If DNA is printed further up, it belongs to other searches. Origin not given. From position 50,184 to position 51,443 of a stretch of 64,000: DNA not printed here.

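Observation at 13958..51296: Concentration of G-protein and cyclic-nucleotide signalling genes, including a three-member RGS-START family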

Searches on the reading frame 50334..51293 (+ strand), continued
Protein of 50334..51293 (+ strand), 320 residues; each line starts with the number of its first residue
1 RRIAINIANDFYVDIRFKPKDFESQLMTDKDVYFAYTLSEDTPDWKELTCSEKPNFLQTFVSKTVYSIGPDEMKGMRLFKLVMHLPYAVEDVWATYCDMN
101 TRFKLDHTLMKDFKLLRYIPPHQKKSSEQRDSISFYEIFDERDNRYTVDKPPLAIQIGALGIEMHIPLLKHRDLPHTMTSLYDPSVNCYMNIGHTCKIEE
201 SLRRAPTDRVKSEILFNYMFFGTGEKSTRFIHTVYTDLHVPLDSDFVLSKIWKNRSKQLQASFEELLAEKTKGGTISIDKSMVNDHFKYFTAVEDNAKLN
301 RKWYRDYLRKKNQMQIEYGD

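Call 74: find_encoding_contigs(protein=P0161, flank=10000, max_places=2)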
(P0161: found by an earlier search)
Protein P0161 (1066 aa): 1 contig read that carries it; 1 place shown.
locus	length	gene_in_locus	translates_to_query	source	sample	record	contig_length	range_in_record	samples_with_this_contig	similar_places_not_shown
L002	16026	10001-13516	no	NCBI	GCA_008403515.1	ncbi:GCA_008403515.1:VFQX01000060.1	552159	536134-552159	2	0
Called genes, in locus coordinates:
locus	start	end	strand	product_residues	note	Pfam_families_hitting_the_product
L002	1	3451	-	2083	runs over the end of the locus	PF00385:Chromo, PF00176:SNF2-rel_dom, PF00270:DEAD (weak), PF04851:ResIII, PF00271:Helicase_C, PF23078:HTH_CHD6-9 (weak)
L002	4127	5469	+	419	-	-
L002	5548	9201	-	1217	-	-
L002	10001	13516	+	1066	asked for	PF00615:RGS (weak)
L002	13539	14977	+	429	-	-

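Call 83: find_encoding_contigs(protein=P0114, flank=3000, max_places=2)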
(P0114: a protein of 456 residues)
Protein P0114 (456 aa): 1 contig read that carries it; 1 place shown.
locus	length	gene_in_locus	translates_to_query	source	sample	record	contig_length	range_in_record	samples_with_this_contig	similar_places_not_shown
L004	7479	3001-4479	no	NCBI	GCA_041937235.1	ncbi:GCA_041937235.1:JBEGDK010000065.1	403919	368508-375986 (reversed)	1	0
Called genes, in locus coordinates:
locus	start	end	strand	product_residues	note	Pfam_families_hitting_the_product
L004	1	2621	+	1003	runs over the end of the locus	-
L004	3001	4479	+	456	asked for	PF00615:RGS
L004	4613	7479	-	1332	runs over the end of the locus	-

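Call 86: find_encoding_contigs(protein=P0041, flank=10000, max_places=1)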
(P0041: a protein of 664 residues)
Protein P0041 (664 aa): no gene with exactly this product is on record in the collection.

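Call 87: find_encoding_contigs(protein=P0134, flank=10000, max_places=1)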
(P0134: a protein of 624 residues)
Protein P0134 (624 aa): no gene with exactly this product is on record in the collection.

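Call 88: find_encoding_contigs(protein=P0152, flank=10000, max_places=1)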
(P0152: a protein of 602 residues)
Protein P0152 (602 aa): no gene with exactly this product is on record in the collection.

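Call 89: find_encoding_contigs(protein=P0010, flank=10000, max_places=1)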
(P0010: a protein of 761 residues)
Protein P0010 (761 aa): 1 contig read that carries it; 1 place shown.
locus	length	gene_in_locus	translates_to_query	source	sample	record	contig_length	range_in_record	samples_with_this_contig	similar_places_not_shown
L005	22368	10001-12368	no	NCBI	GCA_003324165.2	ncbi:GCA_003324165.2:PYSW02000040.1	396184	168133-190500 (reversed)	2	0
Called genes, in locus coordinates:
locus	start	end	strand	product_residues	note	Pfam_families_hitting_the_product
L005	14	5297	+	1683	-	-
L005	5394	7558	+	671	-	-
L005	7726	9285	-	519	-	-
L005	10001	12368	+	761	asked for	PF00615:RGS (faint)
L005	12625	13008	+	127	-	-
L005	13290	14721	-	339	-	PF01699:Na_Ca_ex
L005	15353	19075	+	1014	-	PF12796:Ank_2 (weak), PF00023:Ank (weak), PF12796:Ank_2 (weak), PF13637:Ank_4 (weak), PF00023:Ank (weak), PF00069:Pkinase, PF07714:PK_Tyr_Ser-Thr, PF14531:Kinase-like, +2 more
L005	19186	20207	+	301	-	-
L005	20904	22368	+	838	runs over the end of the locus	PF00397:WW, PF00784:MyTH4, PF00620:RhoGAP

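Call 90: find_encoding_contigs(protein=P0146, flank=10000, max_places=1)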
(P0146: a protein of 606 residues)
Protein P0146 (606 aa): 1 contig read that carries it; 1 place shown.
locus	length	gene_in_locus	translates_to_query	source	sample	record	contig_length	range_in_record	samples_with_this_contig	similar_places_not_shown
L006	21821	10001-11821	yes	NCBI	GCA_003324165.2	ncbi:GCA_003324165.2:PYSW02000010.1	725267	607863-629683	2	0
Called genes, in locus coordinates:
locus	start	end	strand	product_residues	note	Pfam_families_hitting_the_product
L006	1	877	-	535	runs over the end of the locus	-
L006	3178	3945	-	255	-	-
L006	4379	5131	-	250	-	PF00646:F-box (weak), PF12937:F-box-like, PF09234:DUF1963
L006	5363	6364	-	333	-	-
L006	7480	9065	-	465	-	PF25036:VPS13_VAB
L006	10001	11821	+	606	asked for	PF00615:RGS, PF01852:START (weak)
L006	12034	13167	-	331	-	PF01073:3Beta_HSD, PF01370:Epimerase, PF02719:Polysacc_synt_2, PF07993:NAD_binding_4 (weak), PF16363:GDP_Man_Dehyd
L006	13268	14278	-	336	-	-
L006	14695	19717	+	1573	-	PF05183:RdRP, PF04143:Sulf_transp (weak), PF20398:DUF6691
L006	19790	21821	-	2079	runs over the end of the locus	PF01825:GPS (weak)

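Call 91: find_encoding_contigs(protein=P0037, flank=10000, max_places=1)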
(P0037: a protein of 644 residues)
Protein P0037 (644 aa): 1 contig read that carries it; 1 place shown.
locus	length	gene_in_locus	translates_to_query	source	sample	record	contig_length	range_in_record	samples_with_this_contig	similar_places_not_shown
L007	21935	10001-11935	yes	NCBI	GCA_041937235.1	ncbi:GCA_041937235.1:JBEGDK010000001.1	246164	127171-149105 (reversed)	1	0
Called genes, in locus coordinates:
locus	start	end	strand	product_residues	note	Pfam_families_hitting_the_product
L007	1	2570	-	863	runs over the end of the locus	PF07719:TPR_2 (faint), PF13424:TPR_12 (faint)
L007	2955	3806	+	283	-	-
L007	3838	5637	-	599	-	-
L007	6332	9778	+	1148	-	PF00249:Myb_DNA-binding, PF13921:Myb_DNA-bind_6, PF00249:Myb_DNA-binding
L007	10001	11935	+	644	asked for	PF00615:RGS, PF04940:BLUF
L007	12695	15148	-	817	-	-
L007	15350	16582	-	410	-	PF01168:Ala_racemase_N, PF14031:D-ser_dehydrat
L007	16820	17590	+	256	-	PF10584:Proteasome_A_N, PF00227:Proteasome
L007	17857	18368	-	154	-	PF13499:EF-hand_7, PF13833:EF-hand_8 (faint), PF00036:EF-hand_1 (weak), PF13202:EF-hand_5 (faint), PF13405:EF-hand_6, PF14658:EF-hand_9 (weak), PF13499:EF-hand_7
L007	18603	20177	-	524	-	-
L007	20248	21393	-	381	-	PF00022:Actin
